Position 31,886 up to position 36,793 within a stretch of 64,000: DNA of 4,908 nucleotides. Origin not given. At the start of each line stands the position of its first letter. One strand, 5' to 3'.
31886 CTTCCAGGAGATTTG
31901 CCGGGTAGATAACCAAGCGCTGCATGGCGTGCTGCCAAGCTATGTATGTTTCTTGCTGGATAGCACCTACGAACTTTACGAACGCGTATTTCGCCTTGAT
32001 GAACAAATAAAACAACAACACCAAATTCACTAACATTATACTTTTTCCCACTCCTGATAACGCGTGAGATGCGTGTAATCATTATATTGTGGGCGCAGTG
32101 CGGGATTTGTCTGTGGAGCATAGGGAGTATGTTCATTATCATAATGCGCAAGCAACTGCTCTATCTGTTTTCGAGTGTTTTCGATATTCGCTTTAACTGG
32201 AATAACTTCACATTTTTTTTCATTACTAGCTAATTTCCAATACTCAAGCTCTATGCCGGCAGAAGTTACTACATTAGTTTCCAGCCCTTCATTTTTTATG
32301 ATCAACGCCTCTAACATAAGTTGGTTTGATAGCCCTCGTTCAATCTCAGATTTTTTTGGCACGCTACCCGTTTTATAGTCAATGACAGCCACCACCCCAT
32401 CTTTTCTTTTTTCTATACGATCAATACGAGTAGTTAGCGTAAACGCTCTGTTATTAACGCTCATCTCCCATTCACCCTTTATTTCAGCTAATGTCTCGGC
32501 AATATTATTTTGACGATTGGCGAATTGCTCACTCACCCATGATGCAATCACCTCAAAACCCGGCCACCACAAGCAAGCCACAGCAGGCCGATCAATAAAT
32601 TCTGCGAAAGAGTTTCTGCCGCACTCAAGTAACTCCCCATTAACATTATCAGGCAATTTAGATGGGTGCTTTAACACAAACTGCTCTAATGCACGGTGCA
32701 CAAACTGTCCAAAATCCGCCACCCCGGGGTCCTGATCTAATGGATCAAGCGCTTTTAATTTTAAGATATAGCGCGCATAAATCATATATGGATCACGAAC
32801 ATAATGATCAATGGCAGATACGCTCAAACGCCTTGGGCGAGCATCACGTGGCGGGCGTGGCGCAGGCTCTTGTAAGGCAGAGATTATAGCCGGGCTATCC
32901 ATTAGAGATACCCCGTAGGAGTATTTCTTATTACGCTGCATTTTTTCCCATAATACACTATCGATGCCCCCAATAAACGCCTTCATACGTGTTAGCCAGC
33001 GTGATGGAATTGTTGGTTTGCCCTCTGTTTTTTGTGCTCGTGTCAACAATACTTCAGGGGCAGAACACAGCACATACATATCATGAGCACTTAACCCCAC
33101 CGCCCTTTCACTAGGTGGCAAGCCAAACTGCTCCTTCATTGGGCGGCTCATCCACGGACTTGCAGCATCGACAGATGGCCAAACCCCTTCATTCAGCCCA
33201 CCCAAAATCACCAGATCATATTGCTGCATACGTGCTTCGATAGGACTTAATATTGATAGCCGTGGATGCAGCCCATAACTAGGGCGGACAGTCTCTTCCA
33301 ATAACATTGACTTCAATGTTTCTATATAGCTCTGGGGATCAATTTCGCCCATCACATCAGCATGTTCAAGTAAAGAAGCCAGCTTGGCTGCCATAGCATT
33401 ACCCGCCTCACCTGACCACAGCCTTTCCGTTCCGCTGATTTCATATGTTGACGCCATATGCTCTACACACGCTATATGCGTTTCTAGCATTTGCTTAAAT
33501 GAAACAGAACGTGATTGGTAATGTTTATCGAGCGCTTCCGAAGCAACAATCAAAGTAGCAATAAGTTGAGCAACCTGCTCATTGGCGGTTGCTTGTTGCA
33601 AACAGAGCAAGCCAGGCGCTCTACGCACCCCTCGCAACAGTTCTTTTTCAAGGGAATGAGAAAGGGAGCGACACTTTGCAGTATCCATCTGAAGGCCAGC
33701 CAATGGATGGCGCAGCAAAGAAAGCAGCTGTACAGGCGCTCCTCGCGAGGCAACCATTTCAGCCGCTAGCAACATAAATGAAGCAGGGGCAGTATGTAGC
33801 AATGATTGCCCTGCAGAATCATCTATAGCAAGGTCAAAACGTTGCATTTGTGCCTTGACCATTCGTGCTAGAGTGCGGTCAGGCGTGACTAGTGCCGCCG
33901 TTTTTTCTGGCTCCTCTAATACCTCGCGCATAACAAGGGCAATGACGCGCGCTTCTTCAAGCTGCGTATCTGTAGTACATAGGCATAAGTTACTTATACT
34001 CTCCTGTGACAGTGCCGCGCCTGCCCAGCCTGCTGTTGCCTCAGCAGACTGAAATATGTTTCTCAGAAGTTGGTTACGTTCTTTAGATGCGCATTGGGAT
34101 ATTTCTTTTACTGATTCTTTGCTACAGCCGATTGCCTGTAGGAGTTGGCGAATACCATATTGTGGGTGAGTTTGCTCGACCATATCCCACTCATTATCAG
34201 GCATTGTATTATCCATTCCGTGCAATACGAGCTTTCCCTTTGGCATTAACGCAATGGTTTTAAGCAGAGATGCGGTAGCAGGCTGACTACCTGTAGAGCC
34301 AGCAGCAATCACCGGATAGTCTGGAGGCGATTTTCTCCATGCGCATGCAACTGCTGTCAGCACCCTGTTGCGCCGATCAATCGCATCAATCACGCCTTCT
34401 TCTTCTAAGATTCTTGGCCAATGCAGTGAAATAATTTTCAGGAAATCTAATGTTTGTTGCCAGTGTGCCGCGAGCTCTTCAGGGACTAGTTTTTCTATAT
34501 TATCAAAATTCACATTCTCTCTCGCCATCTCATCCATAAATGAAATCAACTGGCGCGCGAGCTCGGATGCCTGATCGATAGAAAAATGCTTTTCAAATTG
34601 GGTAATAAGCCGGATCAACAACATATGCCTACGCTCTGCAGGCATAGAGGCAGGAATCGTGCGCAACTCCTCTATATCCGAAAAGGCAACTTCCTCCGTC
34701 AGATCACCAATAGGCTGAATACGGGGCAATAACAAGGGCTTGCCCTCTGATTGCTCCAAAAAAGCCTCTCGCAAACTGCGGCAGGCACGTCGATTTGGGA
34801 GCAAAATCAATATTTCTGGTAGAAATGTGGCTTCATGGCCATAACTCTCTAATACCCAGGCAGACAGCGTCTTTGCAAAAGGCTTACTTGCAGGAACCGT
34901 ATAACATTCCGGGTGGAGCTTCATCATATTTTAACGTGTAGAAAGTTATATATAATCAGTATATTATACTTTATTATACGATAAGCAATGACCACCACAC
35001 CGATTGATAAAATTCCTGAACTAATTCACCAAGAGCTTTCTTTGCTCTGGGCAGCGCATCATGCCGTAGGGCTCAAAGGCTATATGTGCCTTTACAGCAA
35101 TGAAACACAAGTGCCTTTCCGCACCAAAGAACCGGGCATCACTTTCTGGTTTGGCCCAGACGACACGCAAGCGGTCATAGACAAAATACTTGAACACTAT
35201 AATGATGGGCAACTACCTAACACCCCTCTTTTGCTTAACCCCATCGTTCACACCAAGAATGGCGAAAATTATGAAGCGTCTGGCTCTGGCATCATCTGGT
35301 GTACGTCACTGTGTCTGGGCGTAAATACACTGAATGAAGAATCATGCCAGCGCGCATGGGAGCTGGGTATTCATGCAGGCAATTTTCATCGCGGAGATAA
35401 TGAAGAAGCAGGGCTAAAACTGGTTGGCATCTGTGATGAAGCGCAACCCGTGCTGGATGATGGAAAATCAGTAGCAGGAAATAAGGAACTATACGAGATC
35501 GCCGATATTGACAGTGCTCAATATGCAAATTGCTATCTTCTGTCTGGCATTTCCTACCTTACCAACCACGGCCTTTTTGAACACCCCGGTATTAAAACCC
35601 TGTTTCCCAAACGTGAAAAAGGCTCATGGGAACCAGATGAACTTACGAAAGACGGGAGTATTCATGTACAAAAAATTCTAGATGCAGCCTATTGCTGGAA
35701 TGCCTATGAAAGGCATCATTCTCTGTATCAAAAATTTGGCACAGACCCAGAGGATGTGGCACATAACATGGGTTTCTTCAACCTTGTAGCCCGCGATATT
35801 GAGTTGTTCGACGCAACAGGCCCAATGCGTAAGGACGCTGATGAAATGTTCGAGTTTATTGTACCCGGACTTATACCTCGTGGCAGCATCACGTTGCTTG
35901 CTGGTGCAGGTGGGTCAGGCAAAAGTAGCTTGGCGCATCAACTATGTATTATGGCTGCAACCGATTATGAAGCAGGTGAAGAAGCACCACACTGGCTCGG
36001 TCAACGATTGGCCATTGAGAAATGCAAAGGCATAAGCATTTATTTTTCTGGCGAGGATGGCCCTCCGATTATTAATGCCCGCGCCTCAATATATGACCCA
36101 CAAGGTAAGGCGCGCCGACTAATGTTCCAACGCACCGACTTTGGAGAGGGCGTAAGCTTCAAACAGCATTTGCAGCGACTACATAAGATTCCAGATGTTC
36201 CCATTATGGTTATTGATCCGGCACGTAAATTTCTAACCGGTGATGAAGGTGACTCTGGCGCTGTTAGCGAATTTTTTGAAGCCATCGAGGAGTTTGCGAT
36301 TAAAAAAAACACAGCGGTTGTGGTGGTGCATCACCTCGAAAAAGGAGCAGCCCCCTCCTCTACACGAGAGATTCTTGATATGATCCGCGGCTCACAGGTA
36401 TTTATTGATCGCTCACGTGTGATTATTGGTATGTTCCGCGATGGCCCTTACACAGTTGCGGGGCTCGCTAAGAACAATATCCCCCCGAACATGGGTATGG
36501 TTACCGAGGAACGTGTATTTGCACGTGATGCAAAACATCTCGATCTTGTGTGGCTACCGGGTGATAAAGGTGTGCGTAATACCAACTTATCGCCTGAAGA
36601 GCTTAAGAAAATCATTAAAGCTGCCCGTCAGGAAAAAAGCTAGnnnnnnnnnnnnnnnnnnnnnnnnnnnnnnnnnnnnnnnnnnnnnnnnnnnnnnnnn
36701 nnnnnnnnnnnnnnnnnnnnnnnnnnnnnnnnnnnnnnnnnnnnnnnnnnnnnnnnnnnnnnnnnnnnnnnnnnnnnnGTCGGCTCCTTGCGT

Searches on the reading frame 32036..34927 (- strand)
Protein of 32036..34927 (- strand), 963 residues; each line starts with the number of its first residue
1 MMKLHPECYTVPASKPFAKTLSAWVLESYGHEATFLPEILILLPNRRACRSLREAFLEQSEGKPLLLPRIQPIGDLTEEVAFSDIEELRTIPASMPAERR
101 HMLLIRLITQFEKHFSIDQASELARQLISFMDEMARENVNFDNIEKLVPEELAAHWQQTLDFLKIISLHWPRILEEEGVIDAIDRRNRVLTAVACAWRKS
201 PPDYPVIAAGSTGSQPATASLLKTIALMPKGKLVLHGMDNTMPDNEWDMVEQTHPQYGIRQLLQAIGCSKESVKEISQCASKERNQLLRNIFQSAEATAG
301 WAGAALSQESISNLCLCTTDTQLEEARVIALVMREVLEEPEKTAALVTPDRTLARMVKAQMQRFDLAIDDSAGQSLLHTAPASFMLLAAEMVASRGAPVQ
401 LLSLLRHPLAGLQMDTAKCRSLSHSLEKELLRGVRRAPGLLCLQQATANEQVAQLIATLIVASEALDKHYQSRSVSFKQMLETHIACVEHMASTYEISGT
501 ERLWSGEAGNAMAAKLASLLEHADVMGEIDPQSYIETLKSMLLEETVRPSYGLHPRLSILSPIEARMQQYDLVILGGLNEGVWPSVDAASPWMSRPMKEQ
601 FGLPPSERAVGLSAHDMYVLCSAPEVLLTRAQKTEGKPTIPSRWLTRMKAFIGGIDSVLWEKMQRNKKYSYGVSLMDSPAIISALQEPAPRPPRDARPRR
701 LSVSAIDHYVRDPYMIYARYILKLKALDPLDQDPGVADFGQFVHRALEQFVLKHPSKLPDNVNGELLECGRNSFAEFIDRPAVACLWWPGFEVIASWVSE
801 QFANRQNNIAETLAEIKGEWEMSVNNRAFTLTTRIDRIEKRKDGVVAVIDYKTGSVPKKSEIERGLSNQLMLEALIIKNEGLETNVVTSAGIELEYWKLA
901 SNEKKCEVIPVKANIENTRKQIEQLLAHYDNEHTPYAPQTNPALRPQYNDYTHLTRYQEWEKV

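Call 3: search_protein_families(library=pfam, proteins=[window:32036-34927:-], max_evalue=0.01)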
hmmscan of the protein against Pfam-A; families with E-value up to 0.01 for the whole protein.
window:32036-34927:- (963 aa): 1 family
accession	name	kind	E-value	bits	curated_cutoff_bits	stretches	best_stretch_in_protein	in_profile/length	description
PF12705.13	PDDEXK_1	-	7.8e-23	82.1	22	1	700-939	1-234/247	PD-(D/E)XK nuclease superfamily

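Call 6: search_protein_families(library=ncbifam, proteins=[window:32036-34927:-], max_evalue=0.001)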
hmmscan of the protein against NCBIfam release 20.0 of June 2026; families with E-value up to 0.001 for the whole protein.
window:32036-34927:- (963 aa): 5 families
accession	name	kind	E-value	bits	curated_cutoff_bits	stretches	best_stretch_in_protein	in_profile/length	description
TIGR02786.1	addB_alphas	equivalog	1.5e-257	857.5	486.5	1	9-961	3-1024/1024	double-strand break repair protein AddB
TIGR03623.1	TIGR03623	subfamily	4.2e-25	88.1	299.6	2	40-750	3-649/876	probable DNA repair protein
TIGR02774.1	rexB_recomb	equivalog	2.4e-07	29.5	718.35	1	697-878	741-928/1076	ATP-dependent nuclease subunit B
TIGR02773.1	addB_Gpos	equivalog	5.5e-05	21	903.7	0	701-750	784-831/1159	helicase-exonuclease AddAB subunit AddB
NF049935.1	cas4g_cas1g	exception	9e-05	21.1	560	1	819-935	63-171/546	CRISPR-associated endonuclease Cas4g/Cas1g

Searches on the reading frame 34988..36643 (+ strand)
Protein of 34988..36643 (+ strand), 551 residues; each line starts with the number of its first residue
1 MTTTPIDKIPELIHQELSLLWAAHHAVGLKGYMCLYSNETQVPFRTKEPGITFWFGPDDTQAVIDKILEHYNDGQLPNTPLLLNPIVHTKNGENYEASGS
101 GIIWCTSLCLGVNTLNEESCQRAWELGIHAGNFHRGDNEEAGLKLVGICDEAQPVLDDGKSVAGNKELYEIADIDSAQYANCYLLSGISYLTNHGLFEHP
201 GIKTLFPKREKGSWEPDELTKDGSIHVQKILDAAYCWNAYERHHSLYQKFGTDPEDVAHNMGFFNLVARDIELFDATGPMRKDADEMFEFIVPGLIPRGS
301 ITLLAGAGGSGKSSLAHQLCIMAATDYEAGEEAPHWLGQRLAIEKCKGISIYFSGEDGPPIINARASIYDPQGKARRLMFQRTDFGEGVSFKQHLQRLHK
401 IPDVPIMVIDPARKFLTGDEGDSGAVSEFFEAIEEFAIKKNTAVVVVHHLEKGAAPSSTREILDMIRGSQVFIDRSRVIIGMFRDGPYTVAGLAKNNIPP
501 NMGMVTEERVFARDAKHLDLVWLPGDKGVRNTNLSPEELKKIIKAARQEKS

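Call 3: search_protein_families(library=pfam, proteins=[window:34988-36643:+], max_evalue=0.01)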
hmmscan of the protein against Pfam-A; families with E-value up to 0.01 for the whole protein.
window:34988-36643:+ (551 aa): 2 families
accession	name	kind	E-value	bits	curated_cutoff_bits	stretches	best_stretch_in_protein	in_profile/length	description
PF13481.12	AAA_25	-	5.4e-20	72.3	27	1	291-454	25-194/195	AAA domain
PF06745.19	ATPase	-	0.0012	18.7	26.6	0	288-327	8-47/231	KaiC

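Call 6: search_protein_families(library=ncbifam, proteins=[window:34988-36643:+], max_evalue=0.001)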
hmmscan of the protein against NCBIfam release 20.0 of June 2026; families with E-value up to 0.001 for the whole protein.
window:34988-36643:+ (551 aa): 0 families

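Call 43: search_protein_families(library=phrogs, proteins=[window:34988-36643:+], max_evalue=0.001)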
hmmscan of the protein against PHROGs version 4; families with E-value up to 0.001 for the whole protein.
window:34988-36643:+ (551 aa): 9 families
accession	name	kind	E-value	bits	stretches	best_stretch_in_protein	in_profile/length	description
phrog_239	-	DNA, RNA and nucleotide metabolism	8e-14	52.5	1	291-485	351-556/801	DNA primase/helicase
phrog_3123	-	unknown function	1.5e-11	44.6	1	284-469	326-523/583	-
phrog_2850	-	unknown function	3.7e-09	37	1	282-358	141-206/465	-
phrog_2597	-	DNA, RNA and nucleotide metabolism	4.1e-09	36.5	1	405-472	469-534/747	DNA primase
phrog_25693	-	unknown function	9.7e-09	35.3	1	403-478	162-234/405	-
phrog_906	-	DNA, RNA and nucleotide metabolism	7.5e-07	29.3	1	289-454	517-676/872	DNA polymerase/primase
phrog_6357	-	unknown function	8e-07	29.6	1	280-326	12-58/321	-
phrog_19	-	DNA, RNA and nucleotide metabolism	0.00012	22.1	0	294-356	348-390/621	DnaB-like replicative helicase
phrog_243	-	DNA, RNA and nucleotide metabolism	0.00041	20.4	0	298-356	34-69/273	DnaB-like replicative helicase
